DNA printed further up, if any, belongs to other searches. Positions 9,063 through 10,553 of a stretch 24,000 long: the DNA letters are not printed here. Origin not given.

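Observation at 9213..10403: LacI-family repressor with two tandem N-terminal HTH domains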

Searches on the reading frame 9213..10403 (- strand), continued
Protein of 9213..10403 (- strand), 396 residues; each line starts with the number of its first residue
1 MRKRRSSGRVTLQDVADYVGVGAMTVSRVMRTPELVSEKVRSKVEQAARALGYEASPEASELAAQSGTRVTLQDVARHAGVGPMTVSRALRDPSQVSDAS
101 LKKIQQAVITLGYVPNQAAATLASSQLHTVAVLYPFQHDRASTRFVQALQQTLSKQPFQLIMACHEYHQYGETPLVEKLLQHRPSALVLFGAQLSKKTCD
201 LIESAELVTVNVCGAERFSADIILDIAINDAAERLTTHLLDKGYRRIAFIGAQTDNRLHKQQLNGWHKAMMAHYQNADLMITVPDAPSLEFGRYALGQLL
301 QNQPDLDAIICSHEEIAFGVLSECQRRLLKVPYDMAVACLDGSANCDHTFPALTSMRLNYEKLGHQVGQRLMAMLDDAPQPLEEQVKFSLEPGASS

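Call 11: find_related_loci(query=A2, collection=genome_contigs, flank=6000)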
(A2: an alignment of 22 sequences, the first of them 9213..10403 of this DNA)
Query A2 (396 aa) in genome_contigs; peptide patterns used: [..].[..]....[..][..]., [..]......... (x = any residue, [..] = any of these).
600 stretches matched a pattern (row limit reached: there are more); 582 encode a relative of the query (tblastn E <= 1e-3); the best 80 are kept; 80 distinct loci.
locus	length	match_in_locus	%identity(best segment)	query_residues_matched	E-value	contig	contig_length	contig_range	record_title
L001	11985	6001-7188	93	1-396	0e+0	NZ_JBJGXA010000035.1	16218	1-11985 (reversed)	Erwinia sp. AnSW2-5 AnSW2_5_trimmed_(paired)_contig_35, whole genome shotgun sequence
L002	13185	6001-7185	92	1-395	0e+0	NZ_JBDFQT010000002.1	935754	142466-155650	Erwinia sp. Eh17-17 scaffold_2, whole genome shotgun sequence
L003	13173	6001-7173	93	6-396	0e+0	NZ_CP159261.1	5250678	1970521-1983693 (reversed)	Erwinia rhapontici strain 1SR chromosome, complete genome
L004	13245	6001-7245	86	6-396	0e+0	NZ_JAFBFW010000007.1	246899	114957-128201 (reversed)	Pantoea coffeiphila strain 1480 Ga0454181_07, whole genome shotgun sequence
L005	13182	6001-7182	77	3-396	0e+0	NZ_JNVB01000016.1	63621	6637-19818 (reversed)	Erwinia oleae strain DAPP-PG531 contig16, whole genome shotgun sequence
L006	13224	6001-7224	70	1-396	0e+0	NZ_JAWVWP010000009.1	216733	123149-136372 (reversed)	Erwinia sp. MMLR14_017 MMLR14_017.c_8, whole genome shotgun sequence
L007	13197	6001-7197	69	1-396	0e+0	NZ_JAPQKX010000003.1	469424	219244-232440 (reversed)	Pectobacterium jejuense strain 13-115 NODE_3_length_469424_cov_36.103757, whole genome shotgun sequence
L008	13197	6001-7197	69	1-396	0e+0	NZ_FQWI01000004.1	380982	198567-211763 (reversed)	Pectobacterium carotovorum strain DSM 30168, whole genome shotgun sequence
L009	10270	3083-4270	69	1-396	0e+0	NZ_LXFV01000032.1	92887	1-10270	Pectobacterium peruviense strain IFB5232 contig_38, whole genome shotgun sequence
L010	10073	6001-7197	69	1-396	0e+0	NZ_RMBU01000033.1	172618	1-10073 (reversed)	Pectobacterium versatile strain CFBP6051 Pectobacterium_sp._CFBP6051_contig_33, whole genome shotgun sequence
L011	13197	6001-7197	68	1-396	0e+0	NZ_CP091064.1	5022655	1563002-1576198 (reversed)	Pectobacterium sp. PL152 chromosome, complete genome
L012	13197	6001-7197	68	1-396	0e+0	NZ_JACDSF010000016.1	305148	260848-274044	Pectobacterium brasiliense strain CFBP8736 Pectobacterium_brasiliense_CFBP8736_contig_16, whole genome shotgun sequence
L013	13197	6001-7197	69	1-396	0e+0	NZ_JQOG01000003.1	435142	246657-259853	Pectobacterium odoriferum strain NCPPB 3839 contig_3, whole genome shotgun sequence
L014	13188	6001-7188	69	1-396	0e+0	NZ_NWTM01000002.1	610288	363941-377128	Pectobacterium zantedeschiae strain 9M scaffold_02, whole genome shotgun sequence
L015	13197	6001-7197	69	1-396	0e+0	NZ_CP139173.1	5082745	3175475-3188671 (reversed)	Pectobacterium polonicum strain LMG 31077 chromosome, complete genome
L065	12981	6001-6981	40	65-391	1e-81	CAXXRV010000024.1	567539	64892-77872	MAG: uncultured Psychromonas sp. isolate c6a8fb97-b74b-4505-82ab-3621bdda57fb genome assembly, contig: contig_24, whole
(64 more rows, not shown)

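Call 31: search_solved_structures(query=window:9213-10403:-, max_evalue=1e-10)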
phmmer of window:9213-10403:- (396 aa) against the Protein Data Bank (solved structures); distinct sequences matched with E-value up to 1e-10: 38.
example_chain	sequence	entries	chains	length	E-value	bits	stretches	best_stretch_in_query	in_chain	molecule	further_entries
3d8u_A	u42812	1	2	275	2.3e-53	185.2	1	127-395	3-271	PurR transcriptional regulator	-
3h5o_A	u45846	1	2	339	4.9e-41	144.7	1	70-382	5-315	Transcriptional regulator GntR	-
3e3m_A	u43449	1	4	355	1.8e-33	119.8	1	69-380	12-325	Transcriptional regulator, LacI family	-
3kjx_A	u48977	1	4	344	2.2e-29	106.3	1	62-393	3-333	Transcriptional regulator, LacI family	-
5ysz_A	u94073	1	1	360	3.1e-24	89.4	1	68-374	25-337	Transcriptional regulator, LacI family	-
2o20_A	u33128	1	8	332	4.7e-24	88.8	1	70-375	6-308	Catabolite control protein A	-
7e5w_A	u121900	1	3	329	4.8e-22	82.2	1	70-374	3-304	Catabolite control protein A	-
9ny7_A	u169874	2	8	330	1.1e-21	81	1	70-389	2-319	Ribose operon repressor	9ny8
1rzr_G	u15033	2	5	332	1.5e-21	80.5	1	69-364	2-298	Glucose-resistance amylase regulator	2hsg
1zvv_A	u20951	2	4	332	1.6e-21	80.5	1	69-364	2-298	Glucose-resistance amylase regulator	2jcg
9nt3_D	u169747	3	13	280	4.9e-19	72.3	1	141-380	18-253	Ancestral LacI Transcription Factor | LacI Transcription Factor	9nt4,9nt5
3oqm_A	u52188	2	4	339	7.9e-19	71.6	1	69-386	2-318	Catabolite control protein A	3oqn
3oqo_A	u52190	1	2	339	7.9e-19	71.6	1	69-386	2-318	Catabolite control protein A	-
3dbi_A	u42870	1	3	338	1.1e-18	71.1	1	70-378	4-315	SUGAR-BINDING TRANSCRIPTIONAL REGULATOR, LACI FAMILY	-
7ff4_A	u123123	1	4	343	7.2e-18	68.4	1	73-381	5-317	Transcriptional regulator, LacI family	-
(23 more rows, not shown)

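Call 39: find_encoding_contigs(protein=P0025, flank=3000, max_places=1)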
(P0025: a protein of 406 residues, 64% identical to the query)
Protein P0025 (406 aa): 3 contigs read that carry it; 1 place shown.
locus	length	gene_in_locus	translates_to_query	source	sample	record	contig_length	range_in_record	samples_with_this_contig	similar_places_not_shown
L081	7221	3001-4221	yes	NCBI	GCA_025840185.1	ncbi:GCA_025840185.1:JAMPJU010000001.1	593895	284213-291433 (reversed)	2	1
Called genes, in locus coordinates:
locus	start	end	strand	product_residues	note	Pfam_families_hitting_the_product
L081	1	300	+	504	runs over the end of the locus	PF03211:Pectate_lyase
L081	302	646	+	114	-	-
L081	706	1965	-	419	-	PF03611:EIIC-GAT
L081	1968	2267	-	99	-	PF02302:PTS_IIB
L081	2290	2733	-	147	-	PF00359:PTS_EIIA_2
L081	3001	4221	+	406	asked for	PF00356:LacI, PF00532:Peripla_BP_1, PF13377:Peripla_BP_3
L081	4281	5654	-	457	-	PF04877:Harpin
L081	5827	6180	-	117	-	PF28066:HrpV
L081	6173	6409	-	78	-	-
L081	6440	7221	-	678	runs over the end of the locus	PF03958:Secretin_N, PF00263:Secretin, PF23536:TraK_C (weak)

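Call 40: find_encoding_contigs(protein=P0026, flank=3000, max_places=1)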
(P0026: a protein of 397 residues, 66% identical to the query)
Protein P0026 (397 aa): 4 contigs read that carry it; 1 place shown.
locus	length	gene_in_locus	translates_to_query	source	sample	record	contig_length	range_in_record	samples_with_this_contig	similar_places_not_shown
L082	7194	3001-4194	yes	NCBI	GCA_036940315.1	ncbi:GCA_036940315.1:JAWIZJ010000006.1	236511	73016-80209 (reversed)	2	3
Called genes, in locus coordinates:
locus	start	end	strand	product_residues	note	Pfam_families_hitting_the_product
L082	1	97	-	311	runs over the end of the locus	PF00126:HTH_1, PF03466:LysR_substrate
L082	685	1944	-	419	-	PF03611:EIIC-GAT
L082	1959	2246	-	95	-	PF02302:PTS_IIB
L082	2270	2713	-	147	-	PF00359:PTS_EIIA_2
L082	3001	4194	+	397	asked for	PF00356:LacI, PF04545:Sigma70_r4 (faint), PF13545:HTH_Crp_2 (faint), PF00356:LacI, PF00532:Peripla_BP_1, PF13377:Peripla_BP_3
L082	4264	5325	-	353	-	PF13379:NMT1_2 (faint), PF09084:NMT1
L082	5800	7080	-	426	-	PF05977:MFS_3 (faint), PF00083:Sugar_tr, PF07690:MFS_1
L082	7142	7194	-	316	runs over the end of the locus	PF00389:2-Hacid_dh, PF02826:2-Hacid_dh_C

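Call 41: find_encoding_contigs(protein=P0029, flank=3000, max_places=1)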
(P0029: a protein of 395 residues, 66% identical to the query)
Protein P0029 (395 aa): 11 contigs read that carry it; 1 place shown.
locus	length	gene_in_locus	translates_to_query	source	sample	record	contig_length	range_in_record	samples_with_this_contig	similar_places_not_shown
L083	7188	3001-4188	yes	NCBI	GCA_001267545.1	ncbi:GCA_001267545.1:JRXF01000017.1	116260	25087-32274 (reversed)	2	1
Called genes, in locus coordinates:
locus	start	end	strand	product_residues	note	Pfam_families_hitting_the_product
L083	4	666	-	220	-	PF00923:TAL_FSA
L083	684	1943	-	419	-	PF03611:EIIC-GAT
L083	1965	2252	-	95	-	PF02302:PTS_IIB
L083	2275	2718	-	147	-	PF00359:PTS_EIIA_2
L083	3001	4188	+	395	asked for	PF00356:LacI, PF00532:Peripla_BP_1, PF13377:Peripla_BP_3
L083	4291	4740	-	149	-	PF08332:CaMKII_AD, PF13474:SnoaL_3, PF14534:DUF4440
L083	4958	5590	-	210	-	PF00072:Response_reg, PF00196:GerE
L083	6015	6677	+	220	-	PF00196:GerE (weak)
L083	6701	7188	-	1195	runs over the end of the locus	PF00497:SBP_bac_3, PF08448:PAS_4 (weak), PF00512:HisKA, PF02518:HATPase_c, PF00072:Response_reg, PF01627:Hpt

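Call 42: find_encoding_contigs(protein=P0033, flank=3000, max_places=1)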
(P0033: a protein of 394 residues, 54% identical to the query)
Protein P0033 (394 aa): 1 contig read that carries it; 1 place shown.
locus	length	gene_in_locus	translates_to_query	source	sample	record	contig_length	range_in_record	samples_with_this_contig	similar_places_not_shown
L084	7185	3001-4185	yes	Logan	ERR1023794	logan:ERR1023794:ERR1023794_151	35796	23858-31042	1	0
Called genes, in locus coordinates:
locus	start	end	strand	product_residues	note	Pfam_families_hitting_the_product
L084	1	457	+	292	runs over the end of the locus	PF02311:AraC_binding, PF00165:HTH_AraC, PF12833:HTH_18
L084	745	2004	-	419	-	PF03611:EIIC-GAT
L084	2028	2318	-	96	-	PF02302:PTS_IIB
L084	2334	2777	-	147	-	PF00359:PTS_EIIA_2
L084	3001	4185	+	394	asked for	PF00356:LacI, PF04545:Sigma70_r4 (faint), PF00356:LacI, PF00532:Peripla_BP_1, PF13377:Peripla_BP_3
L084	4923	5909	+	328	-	PF00356:LacI, PF00532:Peripla_BP_1, PF13407:Peripla_BP_4, PF13377:Peripla_BP_3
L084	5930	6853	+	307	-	PF00294:PfkB, PF08543:Phos_pyr_kin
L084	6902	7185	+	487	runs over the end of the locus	PF03611:EIIC-GAT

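Call 44: predict_structure(alignment_id=A3)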
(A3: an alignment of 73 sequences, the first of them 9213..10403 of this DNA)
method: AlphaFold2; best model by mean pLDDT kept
length: 396 residues; sequences in the alignment: 73
mean_pLDDT: 83.7   pTM: 0.63
mean pLDDT of the five models: 83.7, 83.4, 83.2, 82.9, 82.3
residues with pLDDT >= 90: 154; 70-90: 191; 50-70: 34; < 50: 17
segments of 3 or more residues with pLDDT < 50: 1-6, 65-67, 118-125
pLDDT, mean of each block of 10 residues (from residue 1): 53 82 80 78 84 63 54 82 80 81 85 61 58 83 90 85 77 84 89 83 87 77 89 97 96 77 94 92 89 95 94 95 96 96 93 95 92 79 88 95
secondary structure, 60 per line:
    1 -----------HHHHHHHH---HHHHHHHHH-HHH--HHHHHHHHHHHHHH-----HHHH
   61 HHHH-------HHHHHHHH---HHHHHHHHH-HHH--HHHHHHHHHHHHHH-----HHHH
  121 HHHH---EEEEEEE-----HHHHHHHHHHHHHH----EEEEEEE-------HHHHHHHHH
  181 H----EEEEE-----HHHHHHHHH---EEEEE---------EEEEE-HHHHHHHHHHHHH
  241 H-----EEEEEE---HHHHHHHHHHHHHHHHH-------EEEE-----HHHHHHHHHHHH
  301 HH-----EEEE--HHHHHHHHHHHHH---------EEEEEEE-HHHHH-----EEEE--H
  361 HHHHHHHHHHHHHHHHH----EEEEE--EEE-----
elements in order: H12-19 H23-31 H38-51 H57-64 H72-79 H83-91 H98-111 H117-124 E128-134 H140-153 E158-164 H172-181 E186-190 H196-204 E208-212 E222-226 H228-241 E247-252 H256-272 E280-283 H289-302 E308-311 H314-326 E336-342 H344-348 E354-357 H360-377 E382-386 E389-391

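Call 60: fold_search(model_id=the predicted structure, library=pdb)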
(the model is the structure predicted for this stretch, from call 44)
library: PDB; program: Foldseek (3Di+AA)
matches with E <= 10: 1679; with E <= 0.001: 630
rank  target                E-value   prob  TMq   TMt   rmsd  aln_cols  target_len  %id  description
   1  3d8u_B                6.7e-23  1.00  0.63  0.91   2.0       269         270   33  The crystal structure of a PurR family transcriptional regulator from Vibrio parahaemolyticus RIMD 2210633 (released 2008-07-22)
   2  3kjx_D                9.8e-23  1.00  0.65  0.76   9.3       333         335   24  Crystal structure of a transcriptional regulator, Lacl family protein from Silicibacter pomeroyi (released 2009-11-17)
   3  3d8u_A                2.2e-22  1.00  0.61  0.90   2.6       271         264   32  The crystal structure of a PurR family transcriptional regulator from Vibrio parahaemolyticus RIMD 2210633 (released 2008-07-22)
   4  3kjx_A                4.5e-22  1.00  0.65  0.77   9.0       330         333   24  Crystal structure of a transcriptional regulator, Lacl family protein from Silicibacter pomeroyi (released 2009-11-17)
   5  9ny8_A                3.1e-21  1.00  0.63  0.74   8.6       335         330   24  Crystal structure of the ribose operon repressor, RbsR, bound to ribose operon (released 2025-07-16)
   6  3oqm_A                5.3e-21  1.00  0.64  0.76   9.3       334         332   21  structure of ccpa-hpr-ser46p-ackA2 complex (released 2010-12-08)
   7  5ysz_A                6.9e-21  1.00  0.60  0.71  11.9       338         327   24  transcriptional regulator CelR-cellobiose complex (released 2018-08-22)
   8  3oqo_A                7.3e-21  1.00  0.64  0.75   9.1       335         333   21  Ccpa-hpr-ser46p-syn cre (released 2011-10-26)
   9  1zvv_A                8.2e-21  1.00  0.63  0.75   9.0       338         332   22  Crystal structure of a ccpa-crh-dna complex (released 2006-02-07)
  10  1rzr_A                9.6e-21  1.00  0.64  0.76   9.1       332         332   22  crystal structure of transcriptional regulator-phosphoprotein-DNA complex (released 2004-10-12)
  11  3e3m_A                1.5e-20  1.00  0.62  0.89   2.3       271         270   26  Crystal structure of a LacI family transcriptional regulator from Silicibacter pomeroyi (released 2008-08-26)
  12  9ny7_B                2.0e-20  1.00  0.58  0.69  10.1       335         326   24  Crystal structure of the ribose operon repressor, RbsR, bound to ribose (released 2025-07-16)
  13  1efa_A                2.1e-20  1.00  0.62  0.74   9.7       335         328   22  CRYSTAL STRUCTURE OF THE LAC REPRESSOR DIMER BOUND TO OPERATOR AND THE ANTI-INDUCER ONPF (released 2000-03-06)
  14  1efa_B                3.0e-20  1.00  0.62  0.73   9.5       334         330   22  CRYSTAL STRUCTURE OF THE LAC REPRESSOR DIMER BOUND TO OPERATOR AND THE ANTI-INDUCER ONPF (released 2000-03-06)
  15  2pe5_A                3.8e-20  1.00  0.62  0.74   9.7       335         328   22  Crystal Structure of the Lac Repressor bound to ONPG in repressed state (released 2008-03-18)
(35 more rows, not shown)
